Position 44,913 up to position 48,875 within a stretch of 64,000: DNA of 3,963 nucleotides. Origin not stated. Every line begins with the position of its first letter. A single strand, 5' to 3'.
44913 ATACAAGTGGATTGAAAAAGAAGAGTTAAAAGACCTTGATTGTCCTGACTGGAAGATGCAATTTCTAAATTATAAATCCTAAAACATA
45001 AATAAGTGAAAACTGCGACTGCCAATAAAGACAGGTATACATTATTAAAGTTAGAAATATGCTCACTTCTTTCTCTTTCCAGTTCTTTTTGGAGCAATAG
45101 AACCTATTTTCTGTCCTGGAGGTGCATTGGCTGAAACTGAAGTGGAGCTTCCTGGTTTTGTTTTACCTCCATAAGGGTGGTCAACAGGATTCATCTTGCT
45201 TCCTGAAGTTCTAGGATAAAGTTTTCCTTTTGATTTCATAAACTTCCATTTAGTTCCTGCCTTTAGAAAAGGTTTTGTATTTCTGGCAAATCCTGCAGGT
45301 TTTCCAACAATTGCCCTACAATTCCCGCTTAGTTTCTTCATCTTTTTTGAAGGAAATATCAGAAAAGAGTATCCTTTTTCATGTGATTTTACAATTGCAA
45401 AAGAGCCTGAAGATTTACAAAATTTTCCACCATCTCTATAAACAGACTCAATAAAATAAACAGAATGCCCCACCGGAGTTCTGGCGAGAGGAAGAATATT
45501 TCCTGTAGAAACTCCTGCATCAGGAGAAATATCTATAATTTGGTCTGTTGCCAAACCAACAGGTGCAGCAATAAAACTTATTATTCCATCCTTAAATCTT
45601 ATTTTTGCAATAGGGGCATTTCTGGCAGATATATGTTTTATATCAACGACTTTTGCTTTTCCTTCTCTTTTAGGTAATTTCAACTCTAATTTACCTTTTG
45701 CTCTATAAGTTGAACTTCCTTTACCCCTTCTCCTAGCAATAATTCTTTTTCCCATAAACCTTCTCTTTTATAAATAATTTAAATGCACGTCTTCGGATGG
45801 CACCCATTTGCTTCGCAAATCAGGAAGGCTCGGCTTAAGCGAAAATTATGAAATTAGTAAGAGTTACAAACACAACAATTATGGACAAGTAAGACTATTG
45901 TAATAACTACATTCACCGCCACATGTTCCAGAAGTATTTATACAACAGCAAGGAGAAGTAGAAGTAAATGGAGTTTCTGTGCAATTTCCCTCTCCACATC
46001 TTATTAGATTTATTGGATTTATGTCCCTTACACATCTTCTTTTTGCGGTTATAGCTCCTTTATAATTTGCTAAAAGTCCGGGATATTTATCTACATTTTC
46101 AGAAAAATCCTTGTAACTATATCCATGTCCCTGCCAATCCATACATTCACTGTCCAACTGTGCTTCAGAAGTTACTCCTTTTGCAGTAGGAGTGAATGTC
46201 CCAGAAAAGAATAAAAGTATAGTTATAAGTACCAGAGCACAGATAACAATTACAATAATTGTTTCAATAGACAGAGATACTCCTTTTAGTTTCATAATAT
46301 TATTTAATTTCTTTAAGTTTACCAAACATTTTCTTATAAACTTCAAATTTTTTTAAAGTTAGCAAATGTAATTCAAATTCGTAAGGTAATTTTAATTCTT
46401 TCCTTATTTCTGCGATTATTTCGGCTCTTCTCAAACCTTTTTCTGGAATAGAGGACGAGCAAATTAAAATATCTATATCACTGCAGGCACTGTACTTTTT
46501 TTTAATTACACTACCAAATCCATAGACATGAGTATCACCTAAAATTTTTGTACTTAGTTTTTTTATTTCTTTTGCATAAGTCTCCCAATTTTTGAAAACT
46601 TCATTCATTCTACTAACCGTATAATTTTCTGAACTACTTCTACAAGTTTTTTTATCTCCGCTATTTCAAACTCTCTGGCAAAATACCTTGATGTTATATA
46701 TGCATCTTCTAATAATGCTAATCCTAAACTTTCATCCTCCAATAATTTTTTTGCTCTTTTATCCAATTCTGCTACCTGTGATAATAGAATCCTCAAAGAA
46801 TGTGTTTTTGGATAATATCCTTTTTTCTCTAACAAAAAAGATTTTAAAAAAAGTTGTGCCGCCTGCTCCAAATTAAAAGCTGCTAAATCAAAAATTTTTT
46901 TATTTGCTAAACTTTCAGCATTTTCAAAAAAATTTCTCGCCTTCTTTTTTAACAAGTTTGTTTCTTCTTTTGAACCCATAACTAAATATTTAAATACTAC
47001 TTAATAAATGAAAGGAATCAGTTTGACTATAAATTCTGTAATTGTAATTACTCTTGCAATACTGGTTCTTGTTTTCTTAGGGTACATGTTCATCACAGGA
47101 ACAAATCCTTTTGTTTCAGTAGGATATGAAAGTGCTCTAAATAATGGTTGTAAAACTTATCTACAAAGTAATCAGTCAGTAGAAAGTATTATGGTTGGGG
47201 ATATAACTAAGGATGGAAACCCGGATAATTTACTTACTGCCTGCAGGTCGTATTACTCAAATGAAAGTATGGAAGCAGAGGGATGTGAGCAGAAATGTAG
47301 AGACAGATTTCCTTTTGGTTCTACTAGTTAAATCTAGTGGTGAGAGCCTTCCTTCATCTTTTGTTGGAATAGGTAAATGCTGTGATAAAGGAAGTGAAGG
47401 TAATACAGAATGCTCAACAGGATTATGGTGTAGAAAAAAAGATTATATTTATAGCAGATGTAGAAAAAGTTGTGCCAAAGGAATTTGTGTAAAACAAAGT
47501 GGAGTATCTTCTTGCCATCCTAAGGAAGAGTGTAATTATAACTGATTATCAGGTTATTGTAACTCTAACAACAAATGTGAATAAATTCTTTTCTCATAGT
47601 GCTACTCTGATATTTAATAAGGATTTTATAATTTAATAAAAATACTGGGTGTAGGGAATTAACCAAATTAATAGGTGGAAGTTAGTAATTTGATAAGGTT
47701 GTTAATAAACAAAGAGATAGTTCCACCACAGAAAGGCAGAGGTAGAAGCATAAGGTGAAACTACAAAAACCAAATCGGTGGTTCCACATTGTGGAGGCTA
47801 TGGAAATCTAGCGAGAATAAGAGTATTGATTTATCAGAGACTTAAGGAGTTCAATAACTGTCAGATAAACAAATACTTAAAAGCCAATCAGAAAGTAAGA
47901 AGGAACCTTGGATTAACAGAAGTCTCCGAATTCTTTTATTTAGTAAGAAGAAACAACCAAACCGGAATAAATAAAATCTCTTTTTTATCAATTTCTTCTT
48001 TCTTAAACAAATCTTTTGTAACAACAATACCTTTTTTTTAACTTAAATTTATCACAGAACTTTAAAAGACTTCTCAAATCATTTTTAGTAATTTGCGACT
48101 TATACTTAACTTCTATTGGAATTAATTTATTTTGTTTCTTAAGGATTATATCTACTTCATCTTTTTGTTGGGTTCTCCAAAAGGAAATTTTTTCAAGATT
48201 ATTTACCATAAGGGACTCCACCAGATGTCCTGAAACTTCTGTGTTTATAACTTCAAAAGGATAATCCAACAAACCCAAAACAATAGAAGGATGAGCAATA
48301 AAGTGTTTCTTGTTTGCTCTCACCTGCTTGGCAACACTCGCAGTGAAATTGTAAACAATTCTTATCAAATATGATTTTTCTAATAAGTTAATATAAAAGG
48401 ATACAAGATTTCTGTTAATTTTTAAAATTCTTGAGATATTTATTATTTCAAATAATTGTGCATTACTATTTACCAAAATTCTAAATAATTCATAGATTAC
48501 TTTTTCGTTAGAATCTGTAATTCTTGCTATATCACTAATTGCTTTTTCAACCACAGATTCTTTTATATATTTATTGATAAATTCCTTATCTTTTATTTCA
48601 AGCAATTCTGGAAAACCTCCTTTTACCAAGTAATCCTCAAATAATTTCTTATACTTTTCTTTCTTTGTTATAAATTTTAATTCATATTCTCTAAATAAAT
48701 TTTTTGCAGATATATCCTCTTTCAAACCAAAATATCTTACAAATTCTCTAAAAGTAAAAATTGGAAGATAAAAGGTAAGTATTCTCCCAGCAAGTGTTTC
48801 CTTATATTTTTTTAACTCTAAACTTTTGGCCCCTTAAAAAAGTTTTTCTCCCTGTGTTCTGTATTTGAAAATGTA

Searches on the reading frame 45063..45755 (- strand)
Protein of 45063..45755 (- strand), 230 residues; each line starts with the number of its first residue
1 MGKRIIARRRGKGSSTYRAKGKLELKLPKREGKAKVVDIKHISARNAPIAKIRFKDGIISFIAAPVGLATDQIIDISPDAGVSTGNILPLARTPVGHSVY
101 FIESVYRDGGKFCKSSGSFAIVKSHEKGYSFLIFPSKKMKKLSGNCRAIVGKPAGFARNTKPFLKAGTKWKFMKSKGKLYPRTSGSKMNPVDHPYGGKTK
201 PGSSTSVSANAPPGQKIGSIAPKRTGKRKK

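Call 37: search_protein_families(library=pfam, proteins=[window:45063-45755:-], max_evalue=0.001)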
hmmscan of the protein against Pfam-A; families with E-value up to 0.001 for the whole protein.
window:45063-45755:- (230 aa): 1 family
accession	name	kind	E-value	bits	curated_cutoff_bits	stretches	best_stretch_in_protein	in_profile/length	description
PF03947.24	Ribosomal_L2_C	-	4e-31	108.1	33.7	1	84-205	2-116/126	Ribosomal Proteins L2, C-terminal domain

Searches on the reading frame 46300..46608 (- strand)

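Call 37: search_protein_families(library=pfam, proteins=[window:46300-46608:-], max_evalue=0.001)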
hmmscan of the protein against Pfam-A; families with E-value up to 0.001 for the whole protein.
window:46300-46608:- (102 aa): 3 families
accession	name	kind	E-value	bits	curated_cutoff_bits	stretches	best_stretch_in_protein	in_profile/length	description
PF01909.29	NTP_transf_2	-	1.8e-07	31.9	21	1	16-94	6-84/93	Nucleotidyltransferase domain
PF18765.7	Polbeta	-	9.8e-06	26.1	26.9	1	27-86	15-72/93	Polymerase beta, Nucleotidyltransferase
PF22600.2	MTPAP-like_central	-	1.7e-05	25.3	27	1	6-73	20-88/139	Poly(A) RNA polymerase, mitochondrial-like, central palm domain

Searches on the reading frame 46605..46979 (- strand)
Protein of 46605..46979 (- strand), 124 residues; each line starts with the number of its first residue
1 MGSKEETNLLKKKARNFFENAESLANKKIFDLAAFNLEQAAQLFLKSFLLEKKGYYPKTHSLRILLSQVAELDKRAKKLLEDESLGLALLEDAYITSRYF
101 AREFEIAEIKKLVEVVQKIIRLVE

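Call 37: search_protein_families(library=pfam, proteins=[window:46605-46979:-], max_evalue=0.001)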
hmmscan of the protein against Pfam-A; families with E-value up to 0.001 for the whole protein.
window:46605-46979:- (124 aa): 1 family
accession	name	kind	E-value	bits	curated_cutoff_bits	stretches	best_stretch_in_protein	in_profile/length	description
PF05168.19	HEPN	-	2.7e-24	86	22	1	9-124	3-115/117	HEPN domain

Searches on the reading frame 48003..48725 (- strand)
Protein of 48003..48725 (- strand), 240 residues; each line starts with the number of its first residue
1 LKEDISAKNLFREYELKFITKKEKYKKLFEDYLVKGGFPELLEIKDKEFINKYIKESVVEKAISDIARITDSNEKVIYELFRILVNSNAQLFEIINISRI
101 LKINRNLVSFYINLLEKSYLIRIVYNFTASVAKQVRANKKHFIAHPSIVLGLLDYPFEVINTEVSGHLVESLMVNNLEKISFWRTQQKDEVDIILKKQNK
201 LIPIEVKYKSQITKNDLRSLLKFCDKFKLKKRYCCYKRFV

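Call 37: search_protein_families(library=pfam, proteins=[window:48003-48725:-], max_evalue=0.001)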
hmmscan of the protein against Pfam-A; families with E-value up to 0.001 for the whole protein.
window:48003-48725:- (240 aa): 2 families
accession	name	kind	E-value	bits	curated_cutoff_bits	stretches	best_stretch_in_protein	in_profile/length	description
PF13635.12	DUF4143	-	3.8e-21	75.9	28.1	1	65-208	3-159/160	Domain of unknown function (DUF4143)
PF01870.24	Hjc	-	0.00062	20.1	21.1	0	187-232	27-76/93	Archaeal holliday junction resolvase (hjc)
